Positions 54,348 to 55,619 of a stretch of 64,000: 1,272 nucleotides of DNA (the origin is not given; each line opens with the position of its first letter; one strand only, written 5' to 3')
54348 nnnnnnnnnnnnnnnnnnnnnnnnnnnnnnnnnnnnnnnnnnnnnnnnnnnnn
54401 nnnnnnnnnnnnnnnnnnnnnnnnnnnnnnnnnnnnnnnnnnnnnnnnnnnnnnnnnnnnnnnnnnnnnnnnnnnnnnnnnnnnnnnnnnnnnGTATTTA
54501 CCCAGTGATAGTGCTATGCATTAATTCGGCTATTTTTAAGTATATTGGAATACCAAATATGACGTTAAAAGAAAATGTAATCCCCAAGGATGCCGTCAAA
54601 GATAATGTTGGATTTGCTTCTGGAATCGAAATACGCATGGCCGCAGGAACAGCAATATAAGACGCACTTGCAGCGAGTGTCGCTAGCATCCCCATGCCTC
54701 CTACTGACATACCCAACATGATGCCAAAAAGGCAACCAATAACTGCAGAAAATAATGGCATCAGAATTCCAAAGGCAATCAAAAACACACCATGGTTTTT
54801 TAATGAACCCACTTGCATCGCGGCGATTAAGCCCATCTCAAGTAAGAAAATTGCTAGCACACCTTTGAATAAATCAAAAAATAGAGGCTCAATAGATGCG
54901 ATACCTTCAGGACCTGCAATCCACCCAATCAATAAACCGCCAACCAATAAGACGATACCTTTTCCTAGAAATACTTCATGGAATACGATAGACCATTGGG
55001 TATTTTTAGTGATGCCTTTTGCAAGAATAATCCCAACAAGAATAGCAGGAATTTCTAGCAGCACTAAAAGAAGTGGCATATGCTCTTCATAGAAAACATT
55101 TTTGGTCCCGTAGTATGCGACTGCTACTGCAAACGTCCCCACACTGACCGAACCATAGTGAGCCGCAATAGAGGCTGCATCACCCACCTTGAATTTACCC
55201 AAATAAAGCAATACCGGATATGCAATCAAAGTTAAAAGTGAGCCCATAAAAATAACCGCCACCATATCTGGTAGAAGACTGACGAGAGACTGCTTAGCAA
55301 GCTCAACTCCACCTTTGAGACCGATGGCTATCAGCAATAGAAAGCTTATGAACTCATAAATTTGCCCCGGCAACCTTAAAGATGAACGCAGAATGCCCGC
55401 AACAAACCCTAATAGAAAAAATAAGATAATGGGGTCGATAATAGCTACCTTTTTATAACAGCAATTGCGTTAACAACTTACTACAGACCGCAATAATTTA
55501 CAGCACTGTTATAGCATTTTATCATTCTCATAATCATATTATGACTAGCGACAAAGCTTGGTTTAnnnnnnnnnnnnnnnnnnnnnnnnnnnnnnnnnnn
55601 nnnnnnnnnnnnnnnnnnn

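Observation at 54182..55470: sbtA-sbtB-like bicarbonate transporter/PII pair. The sbtA homolog lacks a canonical start codon for its first conserved TM helix.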

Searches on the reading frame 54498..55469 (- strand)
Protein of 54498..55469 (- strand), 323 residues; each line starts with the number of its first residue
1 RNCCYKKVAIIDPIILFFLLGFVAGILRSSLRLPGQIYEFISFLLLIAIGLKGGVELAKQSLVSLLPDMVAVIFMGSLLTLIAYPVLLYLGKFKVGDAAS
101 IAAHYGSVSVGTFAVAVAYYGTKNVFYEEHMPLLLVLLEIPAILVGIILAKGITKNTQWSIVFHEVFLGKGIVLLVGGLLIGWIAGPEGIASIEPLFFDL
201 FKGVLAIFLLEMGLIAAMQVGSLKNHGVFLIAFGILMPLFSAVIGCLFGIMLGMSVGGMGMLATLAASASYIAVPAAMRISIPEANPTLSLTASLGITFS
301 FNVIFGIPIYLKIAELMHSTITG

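Call 4: search_protein_families(library=pfam, proteins=[window:54498-55469:-], max_evalue=0.01)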
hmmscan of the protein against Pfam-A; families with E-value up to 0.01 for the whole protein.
window:54498-55469:- (323 aa): 1 family
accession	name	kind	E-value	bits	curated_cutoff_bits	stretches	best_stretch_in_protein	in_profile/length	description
PF05982.17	Sbt_1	-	4.6e-112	374.8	27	1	13-314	1-307/308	Na+-dependent bicarbonate transporter superfamily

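Call 5: search_protein_families(library=ncbifam, proteins=[window:54498-55469:-], max_evalue=0.01)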
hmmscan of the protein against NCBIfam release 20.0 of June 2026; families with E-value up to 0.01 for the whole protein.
window:54498-55469:- (323 aa): 0 families

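Call 6: find_homologous_proteins(query=window:54498-55448:-)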
Query window:54498-55448:- (316 aa): 8000 proteins with E <= 0.001 among 8000 candidates; the best 120 are listed.
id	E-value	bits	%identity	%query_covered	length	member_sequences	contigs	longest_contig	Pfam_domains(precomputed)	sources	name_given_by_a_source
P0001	5.6e-186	635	100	99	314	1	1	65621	PF05982.18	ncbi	ncbi:MAG: sodium-dependent bicarbonate transport family permease [Pseudomonadota bacterium]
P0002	4.2e-169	580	90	97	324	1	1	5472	PF05982.18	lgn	-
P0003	2.6e-164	564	100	88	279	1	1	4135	PF05982.18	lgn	-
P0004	1.4e-162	559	88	97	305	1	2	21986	PF05982.18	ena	-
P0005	3.4e-162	557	89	96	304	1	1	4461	PF05982.18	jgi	jgi:hypothetical protein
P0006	3.6e-162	557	90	95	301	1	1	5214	PF05982.18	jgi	jgi:hypothetical protein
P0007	4.5e-162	557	88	96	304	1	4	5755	PF05982.18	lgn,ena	-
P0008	4.7e-162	557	88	96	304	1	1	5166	PF05982.18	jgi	jgi:hypothetical protein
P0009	5.2e-162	557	88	97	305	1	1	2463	PF05982.18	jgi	jgi:hypothetical protein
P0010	1.6e-161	555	88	97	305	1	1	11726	PF05982.18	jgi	jgi:hypothetical protein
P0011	7.7e-158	543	85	97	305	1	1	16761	PF05982.18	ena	-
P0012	3.4e-155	534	84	96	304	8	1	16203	PF05982.18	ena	-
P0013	1.0e-152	526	83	96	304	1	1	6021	PF05982.18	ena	-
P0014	7.6e-152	523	81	96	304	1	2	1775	PF05982.18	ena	-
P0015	3.1e-147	508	79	97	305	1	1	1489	PF05982.18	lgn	-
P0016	1.7e-146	506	87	89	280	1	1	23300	PF05982.18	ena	-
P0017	7.0e-146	504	87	89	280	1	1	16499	PF05982.18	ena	-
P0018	7.4e-146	504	78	97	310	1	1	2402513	PF05982.18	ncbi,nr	ncbi:MAG: sodium-dependent bicarbonate transport family permease [Gammaproteobacteria bacterium]|nr:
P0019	9.7e-144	497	79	97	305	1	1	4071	PF05982.18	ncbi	-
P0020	6.9e-139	481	72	99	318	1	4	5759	PF05982.18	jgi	jgi:hypothetical protein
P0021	3.0e-138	479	73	99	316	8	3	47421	PF05982.18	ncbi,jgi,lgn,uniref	ncbi:sodium-dependent bicarbonate transport family permease [Zhongshania sp.]|jgi:hypothetical prote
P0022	3.2e-138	479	83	89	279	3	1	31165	PF05982.18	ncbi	-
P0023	4.4e-138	478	78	93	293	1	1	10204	PF05982.18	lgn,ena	-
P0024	1.8e-137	476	82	86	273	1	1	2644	PF05982.18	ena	-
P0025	4.7e-137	475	77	93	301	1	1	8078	PF05982.18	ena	-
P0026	8.3e-137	474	73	99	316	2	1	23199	PF05982.18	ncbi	-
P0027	9.0e-137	474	72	99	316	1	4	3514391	PF05982.18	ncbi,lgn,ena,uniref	ncbi:sodium-dependent bicarbonate transport family permease [Zhongshania arctica]|uniref:Sodium-depe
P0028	9.3e-137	474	72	99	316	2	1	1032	PF05982.18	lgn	-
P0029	1.4e-136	473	72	98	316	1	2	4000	PF05982.18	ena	-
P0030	1.4e-136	473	72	99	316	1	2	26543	PF05982.18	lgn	-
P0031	1.8e-136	473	72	98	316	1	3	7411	PF05982.18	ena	-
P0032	1.8e-136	473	72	98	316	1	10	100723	PF05982.18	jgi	jgi:hypothetical protein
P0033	7.9e-136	471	72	99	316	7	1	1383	PF05982.18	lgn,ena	-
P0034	1.3e-135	470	71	98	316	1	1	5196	PF05982.18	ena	-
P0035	1.5e-135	470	71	98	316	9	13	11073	PF05982.18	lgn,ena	-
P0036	1.5e-135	470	72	98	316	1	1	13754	PF05982.18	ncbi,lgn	-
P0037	1.5e-135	470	71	98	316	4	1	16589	PF05982.18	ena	-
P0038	2.1e-135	469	69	100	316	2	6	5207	PF05982.18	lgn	-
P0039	2.2e-135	469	73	98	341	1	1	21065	PF05982.18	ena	-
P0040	2.7e-135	469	72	99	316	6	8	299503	PF05982.18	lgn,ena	-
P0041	3.5e-135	469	72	99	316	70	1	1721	PF05982.18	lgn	-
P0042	3.7e-135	469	73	98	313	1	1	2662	PF05982.18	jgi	-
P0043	5.2e-135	468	72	98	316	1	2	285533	PF05982.18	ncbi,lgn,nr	ncbi:MAG: sodium-dependent bicarbonate transport family permease [Denitromonas halophila]|nr:MAG: so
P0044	8.4e-135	467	72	99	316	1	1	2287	PF05982.18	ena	-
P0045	8.6e-135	467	72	98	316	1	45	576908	PF05982.18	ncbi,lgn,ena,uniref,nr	ncbi:MAG: sodium-dependent bicarbonate transport family permease [Zoogloeaceae bacterium]|uniref:sod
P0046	1.0e-134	467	72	99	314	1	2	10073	PF05982.18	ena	-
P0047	1.1e-134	467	72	98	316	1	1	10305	PF05982.18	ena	-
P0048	1.1e-134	467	72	98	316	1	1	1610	PF05982.18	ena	-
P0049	1.1e-134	467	72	98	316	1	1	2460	PF05982.18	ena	-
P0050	1.3e-134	467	71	99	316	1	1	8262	PF05982.18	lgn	-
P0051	1.3e-134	467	72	99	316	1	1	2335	PF05982.18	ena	-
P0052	1.4e-134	467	71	99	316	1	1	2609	PF05982.18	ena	-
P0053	1.4e-134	467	72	98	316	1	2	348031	PF05982.18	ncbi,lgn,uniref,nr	ncbi:sodium-dependent bicarbonate transport family permease [Denitromonas ohlonensis]|uniref:Sodium-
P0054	1.4e-134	467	72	98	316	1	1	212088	PF05982.18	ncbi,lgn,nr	ncbi:MAG: sodium-dependent bicarbonate transport family permease [Denitromonas halophila]|nr:MAG: so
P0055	1.6e-134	466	71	99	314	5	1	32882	PF05982.18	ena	-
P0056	1.7e-134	466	71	99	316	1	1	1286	PF05982.18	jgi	-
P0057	2.5e-134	466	71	99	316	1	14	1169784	PF05982.18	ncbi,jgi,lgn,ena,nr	ncbi:MAG: sodium-dependent bicarbonate transport family permease [Paraperlucidibaca sp.]|jgi:hypothe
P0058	3.4e-134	465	76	91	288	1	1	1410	PF05982.18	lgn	-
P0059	3.6e-134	465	80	89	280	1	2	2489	PF05982.18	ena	-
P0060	4.9e-134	465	70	99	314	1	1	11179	PF05982.18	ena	-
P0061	6.2e-134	465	71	99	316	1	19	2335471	PF05982.18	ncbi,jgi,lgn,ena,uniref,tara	ncbi:sodium-dependent bicarbonate transport family permease [Paraperlucidibaca wandonensis]|jgi:hypo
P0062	7.0e-134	464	72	99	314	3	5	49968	PF05982.18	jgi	-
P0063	1.1e-133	464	70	99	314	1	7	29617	PF05982.18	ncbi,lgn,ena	-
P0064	1.2e-133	464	70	100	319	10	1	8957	PF05982.18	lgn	-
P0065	1.4e-133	463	70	99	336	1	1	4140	PF05982.18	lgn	-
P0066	1.4e-133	463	72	98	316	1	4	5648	PF05982.18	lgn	-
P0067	1.5e-133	463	74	95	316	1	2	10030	PF05982.18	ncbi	-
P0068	1.5e-133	463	72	99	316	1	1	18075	PF05982.18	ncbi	-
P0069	1.6e-133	463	84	84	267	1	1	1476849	PF05982.18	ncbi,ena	-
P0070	1.9e-133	463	71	99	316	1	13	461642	PF05982.18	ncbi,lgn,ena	-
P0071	2.2e-133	463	70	100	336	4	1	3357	PF05982.18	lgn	-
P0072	2.5e-133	463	71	98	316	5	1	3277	PF05982.18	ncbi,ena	-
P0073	2.8e-133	462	70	99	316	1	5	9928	PF05982.18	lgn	-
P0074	3.3e-133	462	70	99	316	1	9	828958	PF05982.18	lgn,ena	-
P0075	3.4e-133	462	70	99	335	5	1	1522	PF05982.18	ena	-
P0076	3.5e-133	462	70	99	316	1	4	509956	PF05982.18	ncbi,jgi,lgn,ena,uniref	ncbi:sodium-dependent bicarbonate transport family permease [Paraperlucidibaca sp.]|jgi:hypothetical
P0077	3.5e-133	462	71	98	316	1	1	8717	PF05982.18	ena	-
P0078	4.2e-133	462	70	99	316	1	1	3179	PF05982.18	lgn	-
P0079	4.2e-133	462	71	98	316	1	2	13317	PF05982.18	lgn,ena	-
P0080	4.4e-133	462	74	94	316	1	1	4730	PF05982.18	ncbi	-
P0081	4.5e-133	462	71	99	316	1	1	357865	PF05982.18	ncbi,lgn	-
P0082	5.2e-133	461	84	85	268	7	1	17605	PF05982.18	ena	-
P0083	5.3e-133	461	70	99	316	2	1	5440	PF05982.18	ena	-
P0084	5.5e-133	461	74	95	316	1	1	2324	PF05982.18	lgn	-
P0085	6.3e-133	461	70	99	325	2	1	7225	PF05982.18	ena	-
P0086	6.5e-133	461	74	95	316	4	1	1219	PF05982.18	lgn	-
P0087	6.9e-133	461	71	99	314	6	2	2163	PF05982.18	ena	-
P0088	7.4e-133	461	71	99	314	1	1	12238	PF05982.18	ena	-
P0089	7.6e-133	461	71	97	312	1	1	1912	PF05982.18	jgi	-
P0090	8.8e-133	461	72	99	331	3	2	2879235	PF05982.18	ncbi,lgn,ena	-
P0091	1.1e-132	460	71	99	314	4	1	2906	PF05982.18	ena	-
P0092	1.3e-132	460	70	100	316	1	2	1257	PF05982.18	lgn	-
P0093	1.6e-132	460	71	99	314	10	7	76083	PF05982.18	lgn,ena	-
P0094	2.1e-132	459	73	97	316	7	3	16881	PF05982.18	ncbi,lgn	-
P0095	2.5e-132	459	71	97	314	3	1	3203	PF05982.18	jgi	jgi:hypothetical protein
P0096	3.1e-132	459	71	97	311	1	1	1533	PF05982.18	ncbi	-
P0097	3.2e-132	459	70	98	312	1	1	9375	PF05982.18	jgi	-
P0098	3.8e-132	459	70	98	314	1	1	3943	PF05982.18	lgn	-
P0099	4.3e-132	458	70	98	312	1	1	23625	PF05982.18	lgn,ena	-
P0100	4.4e-132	458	69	99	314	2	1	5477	PF05982.18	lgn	-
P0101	4.8e-132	458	73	97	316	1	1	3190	PF05982.18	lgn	-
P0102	5.1e-132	458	70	98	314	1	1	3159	PF05982.18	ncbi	-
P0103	7.1e-132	458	71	99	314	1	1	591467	PF05982.18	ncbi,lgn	-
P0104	7.5e-132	458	73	97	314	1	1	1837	PF05982.18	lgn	-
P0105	7.8e-132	458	70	99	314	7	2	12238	PF05982.18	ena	-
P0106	8.3e-132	458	71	97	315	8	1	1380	PF05982.18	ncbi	-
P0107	9.6e-132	457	70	99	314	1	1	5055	PF05982.18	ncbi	-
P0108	1.0e-131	457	70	99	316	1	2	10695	PF05982.18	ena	-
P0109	1.0e-131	457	71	99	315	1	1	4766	PF05982.18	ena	-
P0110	1.3e-131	457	70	99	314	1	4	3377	PF05982.18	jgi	-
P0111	1.3e-131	457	70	99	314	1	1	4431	PF05982.18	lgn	-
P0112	1.3e-131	457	71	99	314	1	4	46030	PF05982.18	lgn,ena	-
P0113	1.5e-131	457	69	99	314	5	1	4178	PF05982.18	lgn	-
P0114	1.8e-131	456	72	98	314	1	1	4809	PF05982.18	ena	-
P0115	2.2e-131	456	70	99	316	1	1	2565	PF05982.18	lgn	-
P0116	2.2e-131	456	69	99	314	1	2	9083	PF05982.18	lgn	-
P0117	2.7e-131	456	70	98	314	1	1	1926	PF05982.18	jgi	jgi:hypothetical protein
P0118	2.7e-131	456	70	98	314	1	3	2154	PF05982.18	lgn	-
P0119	2.7e-131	456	70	99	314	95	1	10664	PF05982.18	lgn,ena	-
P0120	2.8e-131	456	70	99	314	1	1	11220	PF05982.18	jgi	-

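Call 7: search_solved_structures(query=window:54498-55448:-, max_evalue=1, show_alignments=2)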
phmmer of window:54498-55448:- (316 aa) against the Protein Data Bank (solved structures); distinct sequences matched with E-value up to 1: 1.
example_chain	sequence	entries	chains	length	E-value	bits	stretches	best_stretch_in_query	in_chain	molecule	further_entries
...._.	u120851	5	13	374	6.3e-25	91.7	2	152-309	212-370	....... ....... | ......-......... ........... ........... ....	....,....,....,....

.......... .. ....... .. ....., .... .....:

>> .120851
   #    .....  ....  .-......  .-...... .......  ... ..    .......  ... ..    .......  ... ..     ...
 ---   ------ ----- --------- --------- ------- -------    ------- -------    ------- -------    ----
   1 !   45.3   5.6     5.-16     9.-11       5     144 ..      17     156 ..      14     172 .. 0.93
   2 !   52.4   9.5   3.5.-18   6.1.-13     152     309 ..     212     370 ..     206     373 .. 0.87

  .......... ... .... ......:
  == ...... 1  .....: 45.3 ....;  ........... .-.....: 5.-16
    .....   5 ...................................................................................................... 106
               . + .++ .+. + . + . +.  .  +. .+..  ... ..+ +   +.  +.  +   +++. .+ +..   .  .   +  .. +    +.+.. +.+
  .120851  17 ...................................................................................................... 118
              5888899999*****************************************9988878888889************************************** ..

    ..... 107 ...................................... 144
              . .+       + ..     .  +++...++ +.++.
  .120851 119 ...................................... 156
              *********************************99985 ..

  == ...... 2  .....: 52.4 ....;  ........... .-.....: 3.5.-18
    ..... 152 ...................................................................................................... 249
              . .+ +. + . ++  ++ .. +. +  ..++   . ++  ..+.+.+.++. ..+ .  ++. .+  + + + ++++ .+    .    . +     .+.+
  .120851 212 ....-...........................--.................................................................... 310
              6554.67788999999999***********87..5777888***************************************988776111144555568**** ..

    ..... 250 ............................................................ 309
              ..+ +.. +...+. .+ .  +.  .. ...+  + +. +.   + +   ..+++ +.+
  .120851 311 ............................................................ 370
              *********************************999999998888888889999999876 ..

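Call 10: find_related_loci(query=window:54498-55448:-, collection=genome_contigs, flank=3000)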
Query window:54498-55448:- (316 aa) in genome_contigs; peptide patterns used: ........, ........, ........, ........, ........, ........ (x = any residue, [..] = any of these).
433 stretches matched a pattern; 322 encode a relative of the query (tblastn E <= 1e-3); the best 80 are kept; 80 distinct loci.
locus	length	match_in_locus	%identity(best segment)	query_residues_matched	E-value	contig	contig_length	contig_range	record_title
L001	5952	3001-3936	84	4-316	1e-162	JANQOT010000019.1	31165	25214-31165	MAG: Gammaproteobacteria bacterium isolate IP29b_bin.141 k99_508936, whole genome shotgun sequence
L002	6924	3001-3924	85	9-316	5e-162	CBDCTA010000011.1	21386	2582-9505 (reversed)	MAG: Gammaproteobacteria bacterium isolate 5855a647-896d-46ad-840d-d36910132e9f genome assembly, contig: contig_11, whol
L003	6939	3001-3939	83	4-316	1e-161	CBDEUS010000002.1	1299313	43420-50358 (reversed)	MAG: Gammaproteobacteria bacterium isolate 4feee3f2-ccb9-4819-93ba-1bc2e9d0c05e genome assembly, contig: contig_2, whole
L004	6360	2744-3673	68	2-311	1e-138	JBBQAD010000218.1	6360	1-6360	MAG: Fibrobacteria bacterium isolate Co_metawrap_1499 Cmw_1499_k141_5702299_length_6360_cov_7.0000, whole genome shotgun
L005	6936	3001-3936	67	4-316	7e-136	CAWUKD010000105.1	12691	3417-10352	MAG: uncultured Gammaproteobacteria bacterium isolate SRR17458637_binner23_1_1705322959 genome assembly, contig: ERZ2185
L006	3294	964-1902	68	4-316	3e-139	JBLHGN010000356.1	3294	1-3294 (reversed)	MAG: Lentisphaeria bacterium isolate 3300054976_67 Ga0535667_0084522, whole genome shotgun sequence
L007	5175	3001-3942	72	3-316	1e-133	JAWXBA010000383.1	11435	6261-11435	MAG: Gemmatimonadota bacterium isolate MP5IB2.67 k99_2562682, whole genome shotgun sequence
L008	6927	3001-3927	65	4-312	3e-133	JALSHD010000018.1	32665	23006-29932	MAG: Chromatiales bacterium isolate 354-166_metabat1_scaf2bin.070 354-166_scaffold_1184_c1, whole genome shotgun sequenc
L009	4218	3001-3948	68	1-316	2e-133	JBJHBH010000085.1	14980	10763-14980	MAG: Desulfuromonadales bacterium isolate SF2967_J5348.semibin_refined.095 NODE_3756_length_14980_cov_1.785565, whole ge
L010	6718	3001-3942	69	3-316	2e-132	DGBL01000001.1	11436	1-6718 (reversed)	MAG TPA_asm: Micrococcaceae bacterium UBA4005 UBA4005_contig_66937, whole genome shotgun sequence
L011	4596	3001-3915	73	4-308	2e-133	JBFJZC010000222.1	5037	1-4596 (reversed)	MAG: Porticoccaceae bacterium isolate Mix_sand19.2022.05.Z.14 k141_1407830_length_5037_cov_13.2827, whole genome shotgun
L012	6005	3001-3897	74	4-302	6e-132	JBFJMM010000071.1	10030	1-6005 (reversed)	MAG: Porticoccaceae bacterium isolate Mix_sand17.2022.03.Z.25 k141_1121573_length_10030_cov_11.9134, whole genome shotgu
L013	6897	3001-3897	74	4-302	2e-131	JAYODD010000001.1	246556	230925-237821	MAG: Gammaproteobacteria bacterium isolate 139553_S155_metabat_bins_sens.tsv.082 NODE_21_length_246556_cov_6.537296, who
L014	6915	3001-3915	72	4-308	4e-131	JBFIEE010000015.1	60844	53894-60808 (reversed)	MAG: Porticoccaceae bacterium isolate Mix_sand11.2021.09.D.71 k141_483384_length_60844_cov_22.2475, whole genome shotgun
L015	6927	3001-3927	66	4-312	9e-131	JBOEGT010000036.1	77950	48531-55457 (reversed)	MAG: Arenicella sp. isolate PBSAgam3 PBSA13_contig_634, whole genome shotgun sequence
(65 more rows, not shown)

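Call 14: find_related_loci(query=window:54498-55448:-, collection=metagenome_contigs, flank=3000)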
Query window:54498-55448:- (316 aa) in metagenome_contigs; peptide patterns used: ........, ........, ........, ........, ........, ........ (x = any residue, [..] = any of these).
426 stretches matched a pattern; 224 encode a relative of the query (tblastn E <= 1e-3); the best 80 are kept; 80 distinct loci.
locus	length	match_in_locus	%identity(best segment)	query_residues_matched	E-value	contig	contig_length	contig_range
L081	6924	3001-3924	78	4-311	1e-156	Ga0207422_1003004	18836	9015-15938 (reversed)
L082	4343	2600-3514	70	4-308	2e-139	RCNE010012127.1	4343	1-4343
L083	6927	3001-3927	65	4-312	2e-133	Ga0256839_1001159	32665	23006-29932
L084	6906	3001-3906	68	2-303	5e-132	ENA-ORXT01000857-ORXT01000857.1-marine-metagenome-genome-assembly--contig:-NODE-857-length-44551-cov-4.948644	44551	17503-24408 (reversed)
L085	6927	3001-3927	65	4-312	2e-129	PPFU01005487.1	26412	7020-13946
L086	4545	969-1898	66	4-313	1e-130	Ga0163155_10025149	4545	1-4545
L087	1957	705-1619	72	4-308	8e-137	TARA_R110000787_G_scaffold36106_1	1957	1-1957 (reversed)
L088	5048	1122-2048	67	4-312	2e-126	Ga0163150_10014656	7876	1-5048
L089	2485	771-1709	68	4-316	5e-131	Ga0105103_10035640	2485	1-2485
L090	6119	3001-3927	66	4-312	3e-124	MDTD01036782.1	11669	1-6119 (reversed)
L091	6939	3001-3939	68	4-316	2e-121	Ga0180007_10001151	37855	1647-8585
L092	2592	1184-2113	62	4-313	2e-125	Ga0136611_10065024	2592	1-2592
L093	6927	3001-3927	66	4-312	4e-120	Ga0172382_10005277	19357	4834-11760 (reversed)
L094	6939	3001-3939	68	4-316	1e-119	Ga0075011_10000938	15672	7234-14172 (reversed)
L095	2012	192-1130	65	4-316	6e-125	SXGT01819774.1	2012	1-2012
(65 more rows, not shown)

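Call 16: find_encoding_contigs(protein=P0002, flank=3000, max_places=1)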
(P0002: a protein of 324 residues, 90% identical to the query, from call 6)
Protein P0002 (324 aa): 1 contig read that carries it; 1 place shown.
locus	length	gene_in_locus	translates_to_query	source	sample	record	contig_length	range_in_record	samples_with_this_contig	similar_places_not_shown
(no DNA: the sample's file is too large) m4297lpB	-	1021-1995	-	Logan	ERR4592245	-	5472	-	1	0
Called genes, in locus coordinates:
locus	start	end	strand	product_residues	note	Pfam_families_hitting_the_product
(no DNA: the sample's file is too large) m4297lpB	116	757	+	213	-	-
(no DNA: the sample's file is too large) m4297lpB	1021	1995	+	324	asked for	PF05982:Sbt_1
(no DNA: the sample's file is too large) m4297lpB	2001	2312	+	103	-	PF00543:P-II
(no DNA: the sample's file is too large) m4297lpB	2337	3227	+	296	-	PF11927:HODM_asu-like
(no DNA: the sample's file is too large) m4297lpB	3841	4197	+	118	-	PF00507:Oxidored_q4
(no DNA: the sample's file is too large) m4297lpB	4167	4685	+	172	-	PF01058:Oxidored_q6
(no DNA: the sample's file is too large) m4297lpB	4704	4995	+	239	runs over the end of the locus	PF00329:Complex1_30kDa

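Call 17: find_encoding_contigs(protein=P0004, flank=3000, max_places=1)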
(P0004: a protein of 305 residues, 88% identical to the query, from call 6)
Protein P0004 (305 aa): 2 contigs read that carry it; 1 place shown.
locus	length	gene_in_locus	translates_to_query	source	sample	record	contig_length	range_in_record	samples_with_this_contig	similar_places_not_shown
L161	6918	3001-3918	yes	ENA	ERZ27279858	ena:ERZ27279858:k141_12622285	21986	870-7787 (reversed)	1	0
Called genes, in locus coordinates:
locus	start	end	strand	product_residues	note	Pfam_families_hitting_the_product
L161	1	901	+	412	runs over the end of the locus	PF03349:Toluene_X, PF13505:OMP_b-brl (faint)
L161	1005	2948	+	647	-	PF12228:DUF3604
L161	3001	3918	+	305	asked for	PF05982:Sbt_1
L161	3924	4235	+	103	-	PF00543:P-II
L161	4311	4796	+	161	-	PF13442:Cytochrome_CBB3 (faint)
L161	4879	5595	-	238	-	PF11769:DUF3313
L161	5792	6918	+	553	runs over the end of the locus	PF00884:Sulfatase, PF01663:Phosphodiest (weak)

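Call 18: find_encoding_contigs(protein=P0010, flank=3000, max_places=1)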
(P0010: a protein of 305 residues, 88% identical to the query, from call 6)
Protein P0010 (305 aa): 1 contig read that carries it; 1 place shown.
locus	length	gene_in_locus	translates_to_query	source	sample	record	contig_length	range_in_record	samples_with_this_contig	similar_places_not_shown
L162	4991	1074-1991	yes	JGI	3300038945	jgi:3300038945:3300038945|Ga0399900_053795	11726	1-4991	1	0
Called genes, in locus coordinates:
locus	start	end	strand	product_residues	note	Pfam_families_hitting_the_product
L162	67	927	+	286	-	PF00520:Ion_trans, PF08016:PKD_channel (faint)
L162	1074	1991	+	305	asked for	PF05982:Sbt_1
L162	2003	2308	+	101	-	PF00543:P-II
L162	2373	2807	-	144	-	PF02635:DsrE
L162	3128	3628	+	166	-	-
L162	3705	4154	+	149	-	PF13442:Cytochrome_CBB3 (weak)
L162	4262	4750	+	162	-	PF00924:MS_channel_2nd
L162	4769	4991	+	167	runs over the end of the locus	-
